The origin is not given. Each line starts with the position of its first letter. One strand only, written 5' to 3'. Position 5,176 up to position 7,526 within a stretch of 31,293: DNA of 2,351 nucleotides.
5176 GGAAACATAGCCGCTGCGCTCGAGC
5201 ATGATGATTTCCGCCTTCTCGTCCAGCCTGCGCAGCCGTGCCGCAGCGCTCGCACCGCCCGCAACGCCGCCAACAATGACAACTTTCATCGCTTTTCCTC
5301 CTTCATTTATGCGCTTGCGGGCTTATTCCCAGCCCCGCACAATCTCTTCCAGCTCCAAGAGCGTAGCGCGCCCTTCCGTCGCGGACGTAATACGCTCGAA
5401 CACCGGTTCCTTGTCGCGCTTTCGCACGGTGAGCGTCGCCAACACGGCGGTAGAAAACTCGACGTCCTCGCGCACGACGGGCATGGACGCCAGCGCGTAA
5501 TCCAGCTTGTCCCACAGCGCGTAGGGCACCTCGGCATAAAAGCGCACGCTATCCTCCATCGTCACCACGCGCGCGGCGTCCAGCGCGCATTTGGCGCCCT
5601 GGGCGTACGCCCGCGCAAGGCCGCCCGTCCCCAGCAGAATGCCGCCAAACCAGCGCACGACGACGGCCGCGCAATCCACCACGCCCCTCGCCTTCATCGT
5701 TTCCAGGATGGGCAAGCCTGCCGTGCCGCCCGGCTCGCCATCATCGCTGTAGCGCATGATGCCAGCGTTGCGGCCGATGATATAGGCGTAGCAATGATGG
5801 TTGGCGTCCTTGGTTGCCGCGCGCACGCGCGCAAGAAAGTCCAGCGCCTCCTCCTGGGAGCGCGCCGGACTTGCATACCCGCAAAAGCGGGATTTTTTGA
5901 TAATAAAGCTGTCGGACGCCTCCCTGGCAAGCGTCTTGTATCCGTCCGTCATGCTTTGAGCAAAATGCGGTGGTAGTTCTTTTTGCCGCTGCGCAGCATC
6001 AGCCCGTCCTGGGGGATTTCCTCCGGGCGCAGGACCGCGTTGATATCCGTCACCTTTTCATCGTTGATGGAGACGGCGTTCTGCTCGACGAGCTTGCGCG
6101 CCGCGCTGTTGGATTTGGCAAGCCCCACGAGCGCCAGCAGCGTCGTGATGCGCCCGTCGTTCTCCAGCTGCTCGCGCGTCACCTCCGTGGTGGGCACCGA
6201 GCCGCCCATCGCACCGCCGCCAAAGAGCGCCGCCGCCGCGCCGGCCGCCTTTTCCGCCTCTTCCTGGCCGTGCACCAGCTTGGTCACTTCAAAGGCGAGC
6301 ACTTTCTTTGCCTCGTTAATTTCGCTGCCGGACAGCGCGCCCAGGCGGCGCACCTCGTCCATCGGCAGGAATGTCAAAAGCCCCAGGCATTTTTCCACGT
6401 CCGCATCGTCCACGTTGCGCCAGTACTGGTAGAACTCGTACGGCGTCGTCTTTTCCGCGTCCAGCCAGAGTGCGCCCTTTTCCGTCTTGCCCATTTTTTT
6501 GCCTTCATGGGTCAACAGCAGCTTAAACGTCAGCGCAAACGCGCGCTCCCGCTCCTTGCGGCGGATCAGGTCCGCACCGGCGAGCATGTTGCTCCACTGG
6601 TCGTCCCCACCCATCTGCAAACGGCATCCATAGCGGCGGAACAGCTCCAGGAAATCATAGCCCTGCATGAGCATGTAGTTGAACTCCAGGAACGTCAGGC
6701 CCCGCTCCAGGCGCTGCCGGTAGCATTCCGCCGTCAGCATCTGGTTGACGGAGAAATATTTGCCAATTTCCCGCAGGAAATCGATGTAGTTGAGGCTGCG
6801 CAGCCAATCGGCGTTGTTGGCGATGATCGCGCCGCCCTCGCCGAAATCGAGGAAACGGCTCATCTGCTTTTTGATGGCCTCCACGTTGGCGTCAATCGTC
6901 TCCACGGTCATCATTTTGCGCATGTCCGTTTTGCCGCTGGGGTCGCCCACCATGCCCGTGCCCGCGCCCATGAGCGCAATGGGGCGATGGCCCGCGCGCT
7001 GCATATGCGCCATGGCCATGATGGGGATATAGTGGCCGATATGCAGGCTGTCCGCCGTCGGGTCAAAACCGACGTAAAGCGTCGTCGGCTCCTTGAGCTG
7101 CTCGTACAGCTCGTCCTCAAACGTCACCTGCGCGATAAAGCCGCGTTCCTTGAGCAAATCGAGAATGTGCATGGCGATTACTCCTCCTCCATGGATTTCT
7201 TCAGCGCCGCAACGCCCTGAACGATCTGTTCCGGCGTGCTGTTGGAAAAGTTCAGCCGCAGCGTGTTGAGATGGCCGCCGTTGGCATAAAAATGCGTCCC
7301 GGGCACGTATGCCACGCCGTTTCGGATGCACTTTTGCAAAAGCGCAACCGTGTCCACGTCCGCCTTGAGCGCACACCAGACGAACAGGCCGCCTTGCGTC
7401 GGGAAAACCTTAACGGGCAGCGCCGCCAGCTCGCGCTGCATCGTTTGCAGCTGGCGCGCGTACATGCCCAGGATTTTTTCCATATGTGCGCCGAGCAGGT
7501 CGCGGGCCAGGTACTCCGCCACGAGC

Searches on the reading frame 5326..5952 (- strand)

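Call 4: search_protein_families(library=pfam, proteins=[window:5326-5952:-], max_evalue=1)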
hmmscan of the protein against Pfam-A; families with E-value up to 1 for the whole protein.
window:5326-5952:- (209 aa): 2 families
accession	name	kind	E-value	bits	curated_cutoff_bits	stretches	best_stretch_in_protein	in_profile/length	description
PF01205.25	UPF0029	-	4.8e-36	123.4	27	1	19-123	1-106/107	Uncharacterized protein family UPF0029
PF09186.17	DUF1949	-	2.7e-07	30.8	23.7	1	141-195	2-56/56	Domain of unknown function (DUF1949)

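Call 5: search_protein_families(library=ncbifam, proteins=[window:5326-5952:-], max_evalue=1)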
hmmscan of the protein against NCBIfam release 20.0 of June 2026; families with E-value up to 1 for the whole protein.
window:5326-5952:- (209 aa): 3 families
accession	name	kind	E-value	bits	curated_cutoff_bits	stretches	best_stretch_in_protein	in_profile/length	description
TIGR00257.1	IMPACT_YIGZ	hypoth_equivalog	9.7e-46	155.8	167.95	1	12-202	12-204/205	YigZ family protein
NF008600.0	PRK11568.1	equivalog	1.1e-33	116.5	298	1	5-202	4-203/204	IMPACT family protein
NF003024.0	PRK03893.1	subfamily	0.15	10.8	604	1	85-111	55-80/497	sialate:H+ symport family MFS transporter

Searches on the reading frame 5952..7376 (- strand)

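Call 4: search_protein_families(library=pfam, proteins=[window:5952-7376:-], max_evalue=1)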
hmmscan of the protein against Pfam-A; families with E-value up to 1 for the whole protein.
window:5952-7376:- (475 aa): 4 families
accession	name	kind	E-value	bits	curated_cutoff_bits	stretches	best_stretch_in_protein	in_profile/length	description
PF00579.31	tRNA-synt_1b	-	1.6e-81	274.3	21.1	1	95-385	3-291/292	tRNA synthetases class I (W and Y)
PF22421.1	SYY_C-terminal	-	5.3e-13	49.1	27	1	393-470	8-82/83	Tyrosine--tRNA ligase SYY-like C-terminal domain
PF01479.30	S4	-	3.2e-06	27.2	22.8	1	409-453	2-46/48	S4 domain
PF16714.10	TyrRSs_C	-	0.087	13.1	30.6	1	409-440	22-53/120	Tyrosyl-tRNA synthetase C-terminal domain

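Call 5: search_protein_families(library=ncbifam, proteins=[window:5952-7376:-], max_evalue=1)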
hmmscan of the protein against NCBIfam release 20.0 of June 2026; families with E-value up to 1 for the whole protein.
window:5952-7376:- (475 aa): 9 families
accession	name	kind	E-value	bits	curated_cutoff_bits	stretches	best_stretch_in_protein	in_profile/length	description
TIGR00234.1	tyrS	equivalog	3e-123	411.9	113.8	1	70-472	5-404/406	tyrosine--tRNA ligase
NF006330.0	PRK08560.1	equivalog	1.5e-08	34.1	220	1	81-298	14-226/342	tyrosine--tRNA ligase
TIGR01017.1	rpsD_bact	equivalog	0.063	13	177.2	1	408-451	90-133/200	30S ribosomal protein S4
NF049882.1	SMa0974_fam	equivalog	0.066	13.1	80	1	155-192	19-56/92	SMa0974 family conjugal transfer regulator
NF008927.0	PRK12285.1-4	equivalog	0.067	12.2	478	1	72-126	47-101/385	tryptophan--tRNA ligase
TIGR00233.1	trpS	equivalog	0.092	12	176.75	1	97-128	2-32/328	tryptophan--tRNA ligase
TIGR01018.1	uS4_arch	equivalog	0.15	12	82.25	1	409-446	105-142/162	30S ribosomal protein S4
NF003717.0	PRK05327.1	equivalog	0.15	11.9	116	1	410-443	94-127/202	30S ribosomal protein S4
NF003139.0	PRK04051.1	equivalog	0.16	11.8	138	1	409-444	104-139/179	30S ribosomal protein S4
